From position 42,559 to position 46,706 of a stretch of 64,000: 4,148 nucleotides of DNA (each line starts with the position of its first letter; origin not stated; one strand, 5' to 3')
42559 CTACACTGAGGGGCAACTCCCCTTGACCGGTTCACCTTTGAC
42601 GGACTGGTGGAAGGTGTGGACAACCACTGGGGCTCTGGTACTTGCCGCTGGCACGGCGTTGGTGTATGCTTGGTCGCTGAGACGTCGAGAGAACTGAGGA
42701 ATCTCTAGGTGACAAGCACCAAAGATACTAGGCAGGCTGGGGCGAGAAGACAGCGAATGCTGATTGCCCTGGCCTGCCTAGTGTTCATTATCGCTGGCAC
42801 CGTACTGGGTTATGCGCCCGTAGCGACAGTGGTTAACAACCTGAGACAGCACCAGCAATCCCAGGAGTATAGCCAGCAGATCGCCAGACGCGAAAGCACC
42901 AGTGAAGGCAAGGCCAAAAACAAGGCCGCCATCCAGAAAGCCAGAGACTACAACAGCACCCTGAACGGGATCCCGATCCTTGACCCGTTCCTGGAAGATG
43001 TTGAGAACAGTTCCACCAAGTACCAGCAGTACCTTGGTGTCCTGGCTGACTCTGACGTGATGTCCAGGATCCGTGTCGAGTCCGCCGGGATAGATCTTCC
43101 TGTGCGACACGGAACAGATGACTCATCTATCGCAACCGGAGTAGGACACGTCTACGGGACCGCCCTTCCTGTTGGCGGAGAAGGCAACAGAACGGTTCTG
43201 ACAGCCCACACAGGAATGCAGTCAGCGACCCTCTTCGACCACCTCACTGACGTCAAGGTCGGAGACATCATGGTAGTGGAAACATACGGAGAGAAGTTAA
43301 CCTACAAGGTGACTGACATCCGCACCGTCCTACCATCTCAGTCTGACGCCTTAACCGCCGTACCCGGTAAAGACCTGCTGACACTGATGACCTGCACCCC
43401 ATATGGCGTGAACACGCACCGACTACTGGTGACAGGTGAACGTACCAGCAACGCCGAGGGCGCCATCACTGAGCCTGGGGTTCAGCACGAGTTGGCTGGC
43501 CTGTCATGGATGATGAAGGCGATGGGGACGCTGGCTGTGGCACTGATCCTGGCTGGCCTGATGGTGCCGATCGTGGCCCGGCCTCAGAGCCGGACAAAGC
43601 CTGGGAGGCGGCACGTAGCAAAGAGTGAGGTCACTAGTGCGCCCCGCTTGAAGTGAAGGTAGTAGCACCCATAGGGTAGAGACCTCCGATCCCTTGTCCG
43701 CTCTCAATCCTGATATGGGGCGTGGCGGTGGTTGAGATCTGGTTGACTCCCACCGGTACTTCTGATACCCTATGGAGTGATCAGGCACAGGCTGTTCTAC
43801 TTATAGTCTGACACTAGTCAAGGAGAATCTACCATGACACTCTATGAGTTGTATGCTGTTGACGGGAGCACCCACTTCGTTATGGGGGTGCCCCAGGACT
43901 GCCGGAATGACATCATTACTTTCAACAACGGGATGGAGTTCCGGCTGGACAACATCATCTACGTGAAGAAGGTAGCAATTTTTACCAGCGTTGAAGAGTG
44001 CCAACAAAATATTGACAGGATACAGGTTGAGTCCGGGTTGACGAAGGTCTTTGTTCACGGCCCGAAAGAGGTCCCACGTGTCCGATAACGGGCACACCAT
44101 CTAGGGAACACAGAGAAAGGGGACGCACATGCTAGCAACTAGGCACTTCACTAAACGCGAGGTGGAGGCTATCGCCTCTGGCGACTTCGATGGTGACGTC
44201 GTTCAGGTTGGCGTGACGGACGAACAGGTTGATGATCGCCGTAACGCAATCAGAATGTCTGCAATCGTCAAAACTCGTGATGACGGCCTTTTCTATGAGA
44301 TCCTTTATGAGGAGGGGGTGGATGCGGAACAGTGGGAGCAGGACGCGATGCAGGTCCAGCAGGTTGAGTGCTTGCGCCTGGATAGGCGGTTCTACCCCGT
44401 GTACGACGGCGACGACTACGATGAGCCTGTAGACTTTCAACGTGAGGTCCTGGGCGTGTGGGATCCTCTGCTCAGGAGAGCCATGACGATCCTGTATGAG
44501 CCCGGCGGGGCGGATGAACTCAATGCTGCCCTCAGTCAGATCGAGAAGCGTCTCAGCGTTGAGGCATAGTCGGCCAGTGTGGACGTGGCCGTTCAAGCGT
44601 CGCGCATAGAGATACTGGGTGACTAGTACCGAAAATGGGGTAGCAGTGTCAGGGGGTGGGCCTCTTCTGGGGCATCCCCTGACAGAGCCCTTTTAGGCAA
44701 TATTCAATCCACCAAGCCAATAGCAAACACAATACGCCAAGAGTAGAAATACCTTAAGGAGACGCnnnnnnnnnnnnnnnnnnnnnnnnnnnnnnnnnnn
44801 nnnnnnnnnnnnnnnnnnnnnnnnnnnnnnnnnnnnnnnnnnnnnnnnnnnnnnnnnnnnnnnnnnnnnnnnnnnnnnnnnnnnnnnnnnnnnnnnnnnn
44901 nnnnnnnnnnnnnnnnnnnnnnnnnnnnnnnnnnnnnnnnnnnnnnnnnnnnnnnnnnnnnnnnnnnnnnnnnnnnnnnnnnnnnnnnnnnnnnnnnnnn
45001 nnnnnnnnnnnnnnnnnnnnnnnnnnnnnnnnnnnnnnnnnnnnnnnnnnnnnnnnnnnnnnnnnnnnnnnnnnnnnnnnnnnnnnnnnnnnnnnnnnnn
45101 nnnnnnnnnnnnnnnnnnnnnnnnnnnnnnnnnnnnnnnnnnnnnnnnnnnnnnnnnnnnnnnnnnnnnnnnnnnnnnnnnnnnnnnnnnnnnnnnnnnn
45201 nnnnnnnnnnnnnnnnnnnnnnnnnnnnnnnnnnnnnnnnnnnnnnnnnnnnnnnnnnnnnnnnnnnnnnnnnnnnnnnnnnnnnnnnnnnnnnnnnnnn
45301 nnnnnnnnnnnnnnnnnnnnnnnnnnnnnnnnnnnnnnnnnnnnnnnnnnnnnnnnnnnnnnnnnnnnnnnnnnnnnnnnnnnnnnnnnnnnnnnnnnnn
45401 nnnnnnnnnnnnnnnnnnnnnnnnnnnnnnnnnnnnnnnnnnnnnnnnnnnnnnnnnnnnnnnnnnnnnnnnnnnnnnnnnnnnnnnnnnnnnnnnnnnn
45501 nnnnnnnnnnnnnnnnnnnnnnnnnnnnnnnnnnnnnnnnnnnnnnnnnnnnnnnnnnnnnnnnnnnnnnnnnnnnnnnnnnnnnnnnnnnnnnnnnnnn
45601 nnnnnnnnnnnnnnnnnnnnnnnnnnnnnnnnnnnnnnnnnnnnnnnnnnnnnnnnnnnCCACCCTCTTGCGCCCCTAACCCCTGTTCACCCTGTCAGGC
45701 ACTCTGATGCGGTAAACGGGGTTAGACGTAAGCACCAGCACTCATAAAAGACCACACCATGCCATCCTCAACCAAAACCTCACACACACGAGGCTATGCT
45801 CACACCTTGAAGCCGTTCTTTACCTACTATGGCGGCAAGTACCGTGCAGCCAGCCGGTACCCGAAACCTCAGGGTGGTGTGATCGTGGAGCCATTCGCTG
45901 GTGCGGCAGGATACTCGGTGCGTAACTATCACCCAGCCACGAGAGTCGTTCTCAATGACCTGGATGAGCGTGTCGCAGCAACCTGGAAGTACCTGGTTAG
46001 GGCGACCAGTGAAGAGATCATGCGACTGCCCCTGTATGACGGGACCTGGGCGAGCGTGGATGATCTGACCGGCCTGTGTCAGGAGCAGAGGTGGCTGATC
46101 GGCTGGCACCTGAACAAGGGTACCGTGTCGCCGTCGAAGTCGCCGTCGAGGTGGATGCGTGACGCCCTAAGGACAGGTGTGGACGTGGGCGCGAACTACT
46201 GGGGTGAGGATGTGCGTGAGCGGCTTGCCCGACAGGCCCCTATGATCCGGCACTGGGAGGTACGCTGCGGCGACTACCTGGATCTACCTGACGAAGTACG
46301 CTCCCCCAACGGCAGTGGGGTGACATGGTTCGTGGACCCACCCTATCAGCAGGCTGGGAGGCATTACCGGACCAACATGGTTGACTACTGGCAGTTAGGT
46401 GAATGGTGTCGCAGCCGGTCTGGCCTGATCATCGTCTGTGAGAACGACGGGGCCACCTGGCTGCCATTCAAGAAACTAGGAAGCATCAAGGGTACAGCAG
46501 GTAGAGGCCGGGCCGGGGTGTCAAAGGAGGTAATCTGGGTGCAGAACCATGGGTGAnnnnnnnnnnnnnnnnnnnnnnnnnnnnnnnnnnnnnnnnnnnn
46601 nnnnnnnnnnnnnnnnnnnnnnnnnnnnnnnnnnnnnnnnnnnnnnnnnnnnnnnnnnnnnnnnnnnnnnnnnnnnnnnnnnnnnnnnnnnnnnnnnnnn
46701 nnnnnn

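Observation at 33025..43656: Complete sortase-dependent pilus operon abutting a lower-GC phage-like gene block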

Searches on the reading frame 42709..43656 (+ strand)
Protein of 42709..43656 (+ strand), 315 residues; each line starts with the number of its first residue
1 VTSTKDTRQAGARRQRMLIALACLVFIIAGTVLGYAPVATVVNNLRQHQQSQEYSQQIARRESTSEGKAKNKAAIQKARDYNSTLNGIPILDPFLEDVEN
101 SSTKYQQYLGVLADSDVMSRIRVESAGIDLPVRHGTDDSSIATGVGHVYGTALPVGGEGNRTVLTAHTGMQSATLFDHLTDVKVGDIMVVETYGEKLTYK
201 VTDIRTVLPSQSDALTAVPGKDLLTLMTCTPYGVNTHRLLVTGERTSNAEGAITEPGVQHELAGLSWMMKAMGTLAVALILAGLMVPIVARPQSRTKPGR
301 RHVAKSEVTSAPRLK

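Call 7: search_protein_families(library=pfam, proteins=[window:42709-43656:+], max_evalue=0.01)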
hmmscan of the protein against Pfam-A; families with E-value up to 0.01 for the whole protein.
window:42709-43656:+ (315 aa): 1 family
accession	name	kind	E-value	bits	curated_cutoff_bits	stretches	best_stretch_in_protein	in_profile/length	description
PF04203.18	Sortase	-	2.3e-26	92.4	26.6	1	121-245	1-124/125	Sortase domain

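Call 14: find_encoding_contigs(protein=window:42709-43656:+, flank=10000, max_places=6)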
Protein window:42709-43656:+ (315 aa): no gene with exactly this product is on record in the collection.

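Call 71: search_solved_structures(query=window:42709-43656:+, max_evalue=0.00001, show_alignments=1)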
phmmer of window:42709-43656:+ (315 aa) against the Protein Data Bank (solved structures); distinct sequences matched with E-value up to 0.00001: 38.
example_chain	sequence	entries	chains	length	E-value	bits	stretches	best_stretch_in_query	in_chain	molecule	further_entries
2xwg_A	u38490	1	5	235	8e-56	192.6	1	39-246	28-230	SORTASE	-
8t28_A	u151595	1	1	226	8.8e-48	166.2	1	53-246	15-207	Class C sortase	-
5k9a_A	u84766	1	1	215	2.2e-45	158.3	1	43-246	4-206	Putative fimbrial associated sortase-like protein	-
6bwe_A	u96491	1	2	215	8.4e-44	153.1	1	43-246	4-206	Putative fimbrial associated sortase-like protein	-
2w1j_A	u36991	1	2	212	1.5e-37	132.7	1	61-246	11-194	PUTATIVE SORTASE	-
4g1h_A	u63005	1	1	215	2.1e-37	132.1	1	48-246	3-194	Sortase family protein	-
8gr6_A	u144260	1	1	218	7.1e-37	130.4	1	47-249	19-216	Sortase-like protein, putative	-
2wts_A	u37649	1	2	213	2.4e-36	128.7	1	56-246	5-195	PUTATIVE SORTASE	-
3re9_A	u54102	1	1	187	4.4e-36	127.8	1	75-246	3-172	Sortase-like protein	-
8guu_A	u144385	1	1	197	8.7e-35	123.6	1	58-248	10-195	Sortase-like protein, putative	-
4d7w_A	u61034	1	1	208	9.8e-35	123.4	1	105-251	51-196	SORTASE FAMILY PROTEIN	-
3o0p_A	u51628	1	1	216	6.5e-34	120.7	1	50-247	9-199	Sortase family protein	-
3rbi_A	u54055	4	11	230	1.3e-33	119.7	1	77-253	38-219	Sortase family protein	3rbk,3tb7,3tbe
4g1j_A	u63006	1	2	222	1.6e-33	119.4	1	90-253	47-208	Sortase family protein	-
6ixz_A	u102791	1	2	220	1.1e-32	116.7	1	97-253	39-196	Sortase family protein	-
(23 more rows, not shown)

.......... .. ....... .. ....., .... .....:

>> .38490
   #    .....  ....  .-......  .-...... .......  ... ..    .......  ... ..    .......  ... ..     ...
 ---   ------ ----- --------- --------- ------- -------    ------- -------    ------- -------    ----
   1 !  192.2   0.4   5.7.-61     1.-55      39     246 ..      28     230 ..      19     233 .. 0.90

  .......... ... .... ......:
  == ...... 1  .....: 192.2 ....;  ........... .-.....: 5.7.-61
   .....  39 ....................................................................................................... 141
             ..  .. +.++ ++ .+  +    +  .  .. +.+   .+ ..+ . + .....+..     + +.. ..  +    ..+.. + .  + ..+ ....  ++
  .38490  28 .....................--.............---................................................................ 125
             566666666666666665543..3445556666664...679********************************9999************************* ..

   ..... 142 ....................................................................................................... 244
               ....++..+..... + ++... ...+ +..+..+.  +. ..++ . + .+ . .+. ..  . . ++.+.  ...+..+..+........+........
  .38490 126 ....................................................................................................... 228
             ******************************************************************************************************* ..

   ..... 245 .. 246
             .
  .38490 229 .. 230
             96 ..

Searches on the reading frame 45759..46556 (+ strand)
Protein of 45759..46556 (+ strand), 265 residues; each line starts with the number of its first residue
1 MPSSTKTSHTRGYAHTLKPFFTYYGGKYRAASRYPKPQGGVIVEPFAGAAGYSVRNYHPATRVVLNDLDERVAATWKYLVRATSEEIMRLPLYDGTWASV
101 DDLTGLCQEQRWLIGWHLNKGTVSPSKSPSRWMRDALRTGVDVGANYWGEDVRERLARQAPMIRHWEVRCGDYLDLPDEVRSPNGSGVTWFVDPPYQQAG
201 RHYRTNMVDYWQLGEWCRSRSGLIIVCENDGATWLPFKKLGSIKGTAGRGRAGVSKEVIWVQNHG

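Call 7: search_protein_families(library=pfam, proteins=[window:45759-46556:+], max_evalue=0.01)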
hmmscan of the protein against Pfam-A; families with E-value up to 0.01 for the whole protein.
window:45759-46556:+ (265 aa): 1 family
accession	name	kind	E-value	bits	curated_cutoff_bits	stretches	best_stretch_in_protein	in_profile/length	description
PF02086.21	MethyltransfD12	-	7e-07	29.7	22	1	23-87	1-69/253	D12 class N6 adenine-specific DNA methyltransferase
